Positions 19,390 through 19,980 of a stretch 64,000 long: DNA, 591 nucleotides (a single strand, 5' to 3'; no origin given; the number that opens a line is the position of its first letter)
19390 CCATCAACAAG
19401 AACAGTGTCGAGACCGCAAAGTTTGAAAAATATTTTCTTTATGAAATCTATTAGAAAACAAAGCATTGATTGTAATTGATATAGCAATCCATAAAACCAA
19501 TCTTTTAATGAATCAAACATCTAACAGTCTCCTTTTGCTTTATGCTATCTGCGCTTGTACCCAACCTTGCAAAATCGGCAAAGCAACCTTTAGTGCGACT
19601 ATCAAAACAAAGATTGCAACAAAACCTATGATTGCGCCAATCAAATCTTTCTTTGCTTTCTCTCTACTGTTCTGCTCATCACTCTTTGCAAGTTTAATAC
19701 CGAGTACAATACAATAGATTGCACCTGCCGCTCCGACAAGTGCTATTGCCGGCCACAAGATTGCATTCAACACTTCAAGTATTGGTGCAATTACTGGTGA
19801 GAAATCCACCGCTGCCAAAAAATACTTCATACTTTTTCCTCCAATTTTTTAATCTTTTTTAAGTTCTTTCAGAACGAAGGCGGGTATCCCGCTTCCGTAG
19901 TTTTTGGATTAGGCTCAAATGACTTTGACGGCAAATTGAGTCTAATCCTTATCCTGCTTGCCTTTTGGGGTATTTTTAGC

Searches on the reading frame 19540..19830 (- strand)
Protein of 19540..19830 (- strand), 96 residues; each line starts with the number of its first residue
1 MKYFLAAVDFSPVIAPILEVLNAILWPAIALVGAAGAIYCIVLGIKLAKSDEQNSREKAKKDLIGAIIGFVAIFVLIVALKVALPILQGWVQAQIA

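Call 68: search_protein_families(library=pfam, proteins=[window:19540-19830:-], max_evalue=1)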
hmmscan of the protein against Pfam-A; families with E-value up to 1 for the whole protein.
window:19540-19830:- (96 aa): 6 families
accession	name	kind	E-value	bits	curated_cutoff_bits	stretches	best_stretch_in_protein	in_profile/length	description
PF18895.5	T4SS_pilin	-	3.4e-07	30.7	26.6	1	19-75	7-63/71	Type IV secretion system pilin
PF01595.25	CNNM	-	0.0075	16.4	28.4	1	8-60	114-165/181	Cyclin M transmembrane N-terminal domain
PF07666.16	MpPF26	-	0.014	15.9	37.2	1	29-78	15-70/75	M penetrans paralogue family 26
PF12084.13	DUF3561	-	0.025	15.2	25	1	45-79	7-40/107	Protein of unknown function (DUF3561)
PF17260.7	DUF5326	-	0.15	12.8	27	0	5-52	20-67/70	Family of unknown function (DUF5326)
PF05313.17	Pox_P21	-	0.49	10.4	27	1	4-76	74-137/189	Poxvirus P21 membrane protein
